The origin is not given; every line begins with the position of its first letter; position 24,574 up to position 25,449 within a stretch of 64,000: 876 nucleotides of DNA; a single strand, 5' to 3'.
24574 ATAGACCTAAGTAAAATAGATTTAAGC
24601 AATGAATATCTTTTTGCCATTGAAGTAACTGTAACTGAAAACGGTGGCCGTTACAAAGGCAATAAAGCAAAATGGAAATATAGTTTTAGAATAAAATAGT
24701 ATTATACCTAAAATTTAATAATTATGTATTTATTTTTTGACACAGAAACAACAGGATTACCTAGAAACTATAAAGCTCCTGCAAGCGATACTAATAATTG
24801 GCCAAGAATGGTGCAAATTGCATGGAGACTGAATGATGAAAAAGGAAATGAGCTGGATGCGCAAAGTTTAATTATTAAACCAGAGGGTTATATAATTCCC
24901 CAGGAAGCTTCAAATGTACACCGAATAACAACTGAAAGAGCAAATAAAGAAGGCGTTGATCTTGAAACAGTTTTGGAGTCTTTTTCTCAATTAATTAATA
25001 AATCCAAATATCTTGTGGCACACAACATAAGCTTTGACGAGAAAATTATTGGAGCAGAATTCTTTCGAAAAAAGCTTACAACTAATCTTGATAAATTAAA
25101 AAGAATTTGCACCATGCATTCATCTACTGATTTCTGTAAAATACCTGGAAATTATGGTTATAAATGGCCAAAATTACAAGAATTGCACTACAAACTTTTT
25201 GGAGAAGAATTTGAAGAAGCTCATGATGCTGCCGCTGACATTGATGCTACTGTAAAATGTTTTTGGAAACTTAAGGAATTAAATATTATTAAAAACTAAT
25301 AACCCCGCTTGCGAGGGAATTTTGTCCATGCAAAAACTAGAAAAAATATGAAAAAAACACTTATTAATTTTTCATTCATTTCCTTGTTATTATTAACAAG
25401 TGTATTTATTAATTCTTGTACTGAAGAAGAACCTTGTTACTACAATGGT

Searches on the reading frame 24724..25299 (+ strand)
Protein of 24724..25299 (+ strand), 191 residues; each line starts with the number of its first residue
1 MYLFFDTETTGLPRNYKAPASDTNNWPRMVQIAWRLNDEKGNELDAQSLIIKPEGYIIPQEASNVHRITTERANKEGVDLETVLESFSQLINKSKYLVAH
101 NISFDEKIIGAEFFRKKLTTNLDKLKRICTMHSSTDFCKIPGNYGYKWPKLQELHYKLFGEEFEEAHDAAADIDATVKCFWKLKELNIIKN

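Call 7: search_protein_families(library=pfam, proteins=[window:24724-25299:+], max_evalue=0.01)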
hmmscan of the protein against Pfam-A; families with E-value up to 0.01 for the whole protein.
window:24724-25299:+ (191 aa): 2 families
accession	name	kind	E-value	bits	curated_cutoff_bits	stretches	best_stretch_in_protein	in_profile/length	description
PF00929.31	RNase_T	-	1.6e-14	55.2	24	1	3-180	1-164/164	Exonuclease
PF13482.12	RNase_H_2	-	0.0018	18.7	22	0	73-118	36-83/165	RNase_H superfamily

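Call 47: search_protein_families(library=padloc, proteins=[window:24724-25299:+], max_evalue=0.001)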
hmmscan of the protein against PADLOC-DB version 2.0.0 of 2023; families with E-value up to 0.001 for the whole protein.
window:24724-25299:+ (191 aa): 3 families
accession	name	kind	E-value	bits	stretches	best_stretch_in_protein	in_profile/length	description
PDLC01247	DEDDh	-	1.7e-29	101.3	1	3-180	1-138/139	"CAS-I,CAS-II,CAS-III,CAS-IV,CAS-V,CAS-VI; associated"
PDLC05027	PDC-S48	-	2e-14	51.5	1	2-179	6-162/411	-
PDLC05028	PDC-S48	-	2e-07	27.9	1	3-178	21-174/512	-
